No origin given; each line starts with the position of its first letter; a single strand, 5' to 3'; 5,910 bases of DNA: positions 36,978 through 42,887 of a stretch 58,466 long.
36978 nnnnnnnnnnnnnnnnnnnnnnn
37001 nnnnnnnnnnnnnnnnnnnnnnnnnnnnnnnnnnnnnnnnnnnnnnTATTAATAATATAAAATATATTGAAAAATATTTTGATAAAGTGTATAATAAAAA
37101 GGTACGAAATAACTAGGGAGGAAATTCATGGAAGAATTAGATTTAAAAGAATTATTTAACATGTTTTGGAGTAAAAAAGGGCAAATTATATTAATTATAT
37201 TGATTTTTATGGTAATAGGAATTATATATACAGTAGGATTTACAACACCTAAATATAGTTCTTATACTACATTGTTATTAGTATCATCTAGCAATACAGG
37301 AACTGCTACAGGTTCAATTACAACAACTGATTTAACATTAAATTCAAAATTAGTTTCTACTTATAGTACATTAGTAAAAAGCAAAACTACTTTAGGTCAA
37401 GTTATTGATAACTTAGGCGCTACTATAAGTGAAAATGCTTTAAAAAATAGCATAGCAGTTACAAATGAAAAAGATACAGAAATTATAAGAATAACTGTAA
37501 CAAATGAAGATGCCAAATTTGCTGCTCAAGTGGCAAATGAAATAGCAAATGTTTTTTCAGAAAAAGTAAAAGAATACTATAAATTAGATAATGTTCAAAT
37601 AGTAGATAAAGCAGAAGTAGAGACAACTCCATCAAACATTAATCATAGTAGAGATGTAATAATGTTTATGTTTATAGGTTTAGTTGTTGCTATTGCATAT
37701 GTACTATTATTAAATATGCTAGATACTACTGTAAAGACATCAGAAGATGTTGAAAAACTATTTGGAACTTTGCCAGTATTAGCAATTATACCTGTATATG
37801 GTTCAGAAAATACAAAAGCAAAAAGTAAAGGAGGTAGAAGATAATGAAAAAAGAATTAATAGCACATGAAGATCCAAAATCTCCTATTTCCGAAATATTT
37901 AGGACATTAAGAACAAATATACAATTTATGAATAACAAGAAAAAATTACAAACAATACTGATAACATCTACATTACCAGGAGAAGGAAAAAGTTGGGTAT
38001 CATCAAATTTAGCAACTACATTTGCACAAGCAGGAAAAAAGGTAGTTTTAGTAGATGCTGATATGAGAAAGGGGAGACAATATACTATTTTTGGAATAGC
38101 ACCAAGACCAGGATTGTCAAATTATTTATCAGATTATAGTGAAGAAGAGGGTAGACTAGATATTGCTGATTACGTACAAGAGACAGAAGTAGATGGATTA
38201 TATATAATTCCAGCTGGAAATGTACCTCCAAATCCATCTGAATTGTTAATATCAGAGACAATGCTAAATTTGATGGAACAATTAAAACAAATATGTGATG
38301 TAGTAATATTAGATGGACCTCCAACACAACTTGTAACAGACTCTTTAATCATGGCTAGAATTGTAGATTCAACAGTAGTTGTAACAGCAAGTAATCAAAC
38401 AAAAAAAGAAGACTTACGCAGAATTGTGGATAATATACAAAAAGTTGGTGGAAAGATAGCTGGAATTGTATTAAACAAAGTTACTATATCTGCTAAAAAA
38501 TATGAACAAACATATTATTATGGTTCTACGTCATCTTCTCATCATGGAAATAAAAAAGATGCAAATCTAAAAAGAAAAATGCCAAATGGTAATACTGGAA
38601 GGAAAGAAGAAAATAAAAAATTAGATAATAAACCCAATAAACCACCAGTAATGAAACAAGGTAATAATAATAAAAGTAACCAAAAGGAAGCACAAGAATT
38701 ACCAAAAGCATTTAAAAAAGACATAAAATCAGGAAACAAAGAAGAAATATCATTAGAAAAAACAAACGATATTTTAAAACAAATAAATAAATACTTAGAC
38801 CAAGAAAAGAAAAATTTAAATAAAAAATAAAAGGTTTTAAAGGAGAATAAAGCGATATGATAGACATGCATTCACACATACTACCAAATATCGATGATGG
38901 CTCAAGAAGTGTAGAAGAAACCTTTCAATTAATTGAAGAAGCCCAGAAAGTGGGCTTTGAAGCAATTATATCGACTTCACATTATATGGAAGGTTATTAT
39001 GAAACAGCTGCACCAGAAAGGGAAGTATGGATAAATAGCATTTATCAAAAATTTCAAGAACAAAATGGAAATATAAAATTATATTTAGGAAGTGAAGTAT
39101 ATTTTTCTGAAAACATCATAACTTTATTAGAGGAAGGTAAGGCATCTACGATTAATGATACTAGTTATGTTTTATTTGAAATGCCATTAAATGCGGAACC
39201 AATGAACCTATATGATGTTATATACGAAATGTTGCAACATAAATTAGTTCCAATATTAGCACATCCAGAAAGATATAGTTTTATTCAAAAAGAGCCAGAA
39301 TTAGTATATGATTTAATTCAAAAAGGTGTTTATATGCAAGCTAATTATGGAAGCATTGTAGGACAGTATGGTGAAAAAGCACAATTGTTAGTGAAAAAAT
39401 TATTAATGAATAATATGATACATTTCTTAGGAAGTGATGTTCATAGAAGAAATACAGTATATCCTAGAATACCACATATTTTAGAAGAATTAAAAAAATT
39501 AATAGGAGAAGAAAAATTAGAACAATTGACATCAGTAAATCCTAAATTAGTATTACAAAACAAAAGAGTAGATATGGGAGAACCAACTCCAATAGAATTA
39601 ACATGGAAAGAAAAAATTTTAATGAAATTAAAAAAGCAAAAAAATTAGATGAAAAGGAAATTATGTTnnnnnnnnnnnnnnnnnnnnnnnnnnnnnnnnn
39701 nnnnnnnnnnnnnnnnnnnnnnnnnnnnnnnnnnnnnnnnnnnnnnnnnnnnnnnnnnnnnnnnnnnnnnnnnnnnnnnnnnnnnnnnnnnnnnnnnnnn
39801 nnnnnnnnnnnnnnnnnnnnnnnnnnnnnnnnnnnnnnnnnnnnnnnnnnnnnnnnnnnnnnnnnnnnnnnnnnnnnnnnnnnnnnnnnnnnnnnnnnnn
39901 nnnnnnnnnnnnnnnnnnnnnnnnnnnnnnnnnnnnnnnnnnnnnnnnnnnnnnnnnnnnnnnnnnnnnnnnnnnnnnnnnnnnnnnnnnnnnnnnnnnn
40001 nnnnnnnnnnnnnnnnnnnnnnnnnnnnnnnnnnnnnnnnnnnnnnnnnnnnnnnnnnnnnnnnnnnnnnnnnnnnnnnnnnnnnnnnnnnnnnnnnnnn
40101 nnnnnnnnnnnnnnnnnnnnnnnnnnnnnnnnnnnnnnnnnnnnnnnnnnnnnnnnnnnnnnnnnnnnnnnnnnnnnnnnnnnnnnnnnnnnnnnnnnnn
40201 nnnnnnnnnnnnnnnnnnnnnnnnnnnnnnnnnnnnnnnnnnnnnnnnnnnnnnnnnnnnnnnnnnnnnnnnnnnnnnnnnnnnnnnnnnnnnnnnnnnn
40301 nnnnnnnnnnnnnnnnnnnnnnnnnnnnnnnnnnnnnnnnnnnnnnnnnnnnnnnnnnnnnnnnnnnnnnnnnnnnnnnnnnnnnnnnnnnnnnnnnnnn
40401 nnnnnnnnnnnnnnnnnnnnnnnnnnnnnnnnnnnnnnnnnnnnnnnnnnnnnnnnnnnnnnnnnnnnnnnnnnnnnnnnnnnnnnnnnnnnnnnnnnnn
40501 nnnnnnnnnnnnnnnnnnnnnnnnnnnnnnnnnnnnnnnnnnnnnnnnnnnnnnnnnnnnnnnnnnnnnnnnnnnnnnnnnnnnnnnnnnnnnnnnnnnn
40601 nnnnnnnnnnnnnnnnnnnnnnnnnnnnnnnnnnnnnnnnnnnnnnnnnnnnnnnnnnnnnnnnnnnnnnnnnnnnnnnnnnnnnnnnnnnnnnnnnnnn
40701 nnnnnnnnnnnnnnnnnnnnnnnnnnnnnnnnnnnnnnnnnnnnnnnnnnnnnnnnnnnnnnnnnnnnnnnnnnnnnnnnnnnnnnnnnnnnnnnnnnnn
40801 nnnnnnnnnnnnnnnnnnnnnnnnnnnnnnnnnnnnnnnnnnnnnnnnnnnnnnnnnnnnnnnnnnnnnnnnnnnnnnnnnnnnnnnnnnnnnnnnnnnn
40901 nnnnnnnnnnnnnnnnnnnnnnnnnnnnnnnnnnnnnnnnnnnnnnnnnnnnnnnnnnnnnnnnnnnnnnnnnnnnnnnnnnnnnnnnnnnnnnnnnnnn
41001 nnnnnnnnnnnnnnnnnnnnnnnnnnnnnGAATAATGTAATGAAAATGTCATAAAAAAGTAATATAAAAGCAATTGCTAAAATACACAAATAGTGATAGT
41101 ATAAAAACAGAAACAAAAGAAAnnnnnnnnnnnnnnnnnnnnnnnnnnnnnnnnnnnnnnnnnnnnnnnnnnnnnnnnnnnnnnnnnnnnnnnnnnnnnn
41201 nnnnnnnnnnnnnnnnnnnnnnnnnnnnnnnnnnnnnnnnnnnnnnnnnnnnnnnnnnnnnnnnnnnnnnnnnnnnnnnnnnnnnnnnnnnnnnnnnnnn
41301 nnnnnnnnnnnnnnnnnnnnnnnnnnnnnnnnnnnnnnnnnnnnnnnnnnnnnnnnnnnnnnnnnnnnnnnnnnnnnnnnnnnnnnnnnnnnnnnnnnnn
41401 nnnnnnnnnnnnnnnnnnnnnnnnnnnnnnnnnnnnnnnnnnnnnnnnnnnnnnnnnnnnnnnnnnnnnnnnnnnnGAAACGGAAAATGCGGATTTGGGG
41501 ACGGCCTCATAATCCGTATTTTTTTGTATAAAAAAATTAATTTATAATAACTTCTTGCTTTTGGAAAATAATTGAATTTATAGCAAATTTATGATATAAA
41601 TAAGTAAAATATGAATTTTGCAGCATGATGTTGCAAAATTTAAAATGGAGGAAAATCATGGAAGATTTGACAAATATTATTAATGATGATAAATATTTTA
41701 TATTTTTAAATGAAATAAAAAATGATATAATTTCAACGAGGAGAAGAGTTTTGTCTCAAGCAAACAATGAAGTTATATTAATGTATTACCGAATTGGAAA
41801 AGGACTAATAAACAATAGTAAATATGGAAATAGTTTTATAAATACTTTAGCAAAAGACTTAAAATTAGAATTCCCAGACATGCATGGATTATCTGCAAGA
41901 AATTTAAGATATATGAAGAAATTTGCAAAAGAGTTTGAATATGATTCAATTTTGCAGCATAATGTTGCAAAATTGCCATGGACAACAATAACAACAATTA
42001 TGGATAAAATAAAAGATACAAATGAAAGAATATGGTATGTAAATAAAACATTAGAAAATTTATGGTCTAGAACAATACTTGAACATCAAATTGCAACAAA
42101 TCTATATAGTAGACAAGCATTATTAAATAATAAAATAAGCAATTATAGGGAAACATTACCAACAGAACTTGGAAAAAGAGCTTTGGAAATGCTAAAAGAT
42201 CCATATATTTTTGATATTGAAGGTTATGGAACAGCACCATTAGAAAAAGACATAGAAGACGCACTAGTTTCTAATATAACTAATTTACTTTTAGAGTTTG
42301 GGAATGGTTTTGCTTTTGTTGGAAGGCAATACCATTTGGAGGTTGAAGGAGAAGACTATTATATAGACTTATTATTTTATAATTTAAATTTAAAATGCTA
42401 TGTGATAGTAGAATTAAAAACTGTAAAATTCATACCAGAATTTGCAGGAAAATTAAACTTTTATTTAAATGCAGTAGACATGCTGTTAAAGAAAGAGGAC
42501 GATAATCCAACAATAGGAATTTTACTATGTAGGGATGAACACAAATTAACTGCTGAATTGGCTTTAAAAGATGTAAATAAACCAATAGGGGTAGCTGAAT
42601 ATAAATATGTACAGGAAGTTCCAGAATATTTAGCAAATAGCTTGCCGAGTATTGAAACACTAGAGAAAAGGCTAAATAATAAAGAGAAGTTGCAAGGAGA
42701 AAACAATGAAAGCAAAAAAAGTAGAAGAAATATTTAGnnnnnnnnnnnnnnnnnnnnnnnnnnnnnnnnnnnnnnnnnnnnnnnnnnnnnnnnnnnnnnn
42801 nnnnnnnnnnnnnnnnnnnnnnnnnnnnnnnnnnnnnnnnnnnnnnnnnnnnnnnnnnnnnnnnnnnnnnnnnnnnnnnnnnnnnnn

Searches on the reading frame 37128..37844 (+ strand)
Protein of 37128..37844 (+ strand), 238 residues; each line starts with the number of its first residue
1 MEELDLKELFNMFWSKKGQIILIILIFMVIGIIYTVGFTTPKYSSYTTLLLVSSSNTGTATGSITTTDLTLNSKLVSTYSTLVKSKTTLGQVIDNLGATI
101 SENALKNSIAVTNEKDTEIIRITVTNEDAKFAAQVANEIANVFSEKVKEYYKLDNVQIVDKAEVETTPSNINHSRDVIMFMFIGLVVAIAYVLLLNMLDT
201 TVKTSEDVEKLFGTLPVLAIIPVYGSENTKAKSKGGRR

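Call 67: search_protein_families(library=pfam, proteins=[window:37128-37844:+], max_evalue=0.0001)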
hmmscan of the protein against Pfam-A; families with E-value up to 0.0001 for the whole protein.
window:37128-37844:+ (238 aa): 2 families
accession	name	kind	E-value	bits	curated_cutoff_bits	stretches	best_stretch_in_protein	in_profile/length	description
PF02706.20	Wzz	-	7.9e-18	65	25.5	1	2-96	1-91/91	Chain length determinant protein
PF13807.11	GNVR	-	6.2e-06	26.5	27.7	1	139-196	23-81/82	G-rich domain on putative tyrosine kinase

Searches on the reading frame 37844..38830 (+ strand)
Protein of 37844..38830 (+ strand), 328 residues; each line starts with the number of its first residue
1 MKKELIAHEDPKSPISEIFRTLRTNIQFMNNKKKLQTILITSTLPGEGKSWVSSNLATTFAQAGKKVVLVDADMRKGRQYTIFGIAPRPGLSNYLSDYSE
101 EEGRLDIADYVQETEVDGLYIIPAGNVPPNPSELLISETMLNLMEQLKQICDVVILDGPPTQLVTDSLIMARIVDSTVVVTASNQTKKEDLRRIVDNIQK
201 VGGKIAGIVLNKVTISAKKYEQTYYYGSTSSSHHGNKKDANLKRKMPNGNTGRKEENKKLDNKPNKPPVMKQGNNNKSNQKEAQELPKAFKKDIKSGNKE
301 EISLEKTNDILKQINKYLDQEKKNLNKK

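Call 67: search_protein_families(library=pfam, proteins=[window:37844-38830:+], max_evalue=0.0001)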
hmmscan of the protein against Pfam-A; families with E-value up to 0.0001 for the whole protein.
window:37844-38830:+ (328 aa): 3 families
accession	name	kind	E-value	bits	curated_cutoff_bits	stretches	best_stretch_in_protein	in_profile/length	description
PF10609.15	ParA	-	4e-13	49.8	27.1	1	36-249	4-212/246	NUBPL iron-transfer P-loop NTPase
PF13614.12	AAA_31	-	1e-11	45.5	27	1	37-202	3-168/177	AAA domain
PF01656.29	CbiA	-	1.3e-10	41.7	25.4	1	38-217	1-89/125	CobQ/CobB/MinD/ParA nucleotide binding domain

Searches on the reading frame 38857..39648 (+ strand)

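Call 67: search_protein_families(library=pfam, proteins=[window:38857-39648:+], max_evalue=0.0001)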
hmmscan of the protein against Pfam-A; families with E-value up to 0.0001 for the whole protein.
window:38857-39648:+ (263 aa): 1 family
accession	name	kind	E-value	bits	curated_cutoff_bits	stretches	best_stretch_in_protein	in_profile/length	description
PF19567.5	CpsB_CapC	-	5.5e-61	206.4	27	1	1-233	1-233/234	Capsular polysaccharide synthesis, CpsB/CapC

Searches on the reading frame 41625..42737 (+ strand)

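Call 67: search_protein_families(library=pfam, proteins=[window:41625-42737:+], max_evalue=0.0001)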
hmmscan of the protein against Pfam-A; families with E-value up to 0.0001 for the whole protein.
window:41625-42737:+ (370 aa): 2 families
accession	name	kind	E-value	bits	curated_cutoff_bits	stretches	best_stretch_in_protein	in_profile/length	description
PF06250.17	YhcG_C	-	9.9e-58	194.9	32.5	1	188-341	2-157/157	YhcG PDDEXK nuclease domain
PF17761.7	DUF1016_N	-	6e-37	127.2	32.8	1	30-163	1-137/137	DUF1016 N-terminal domain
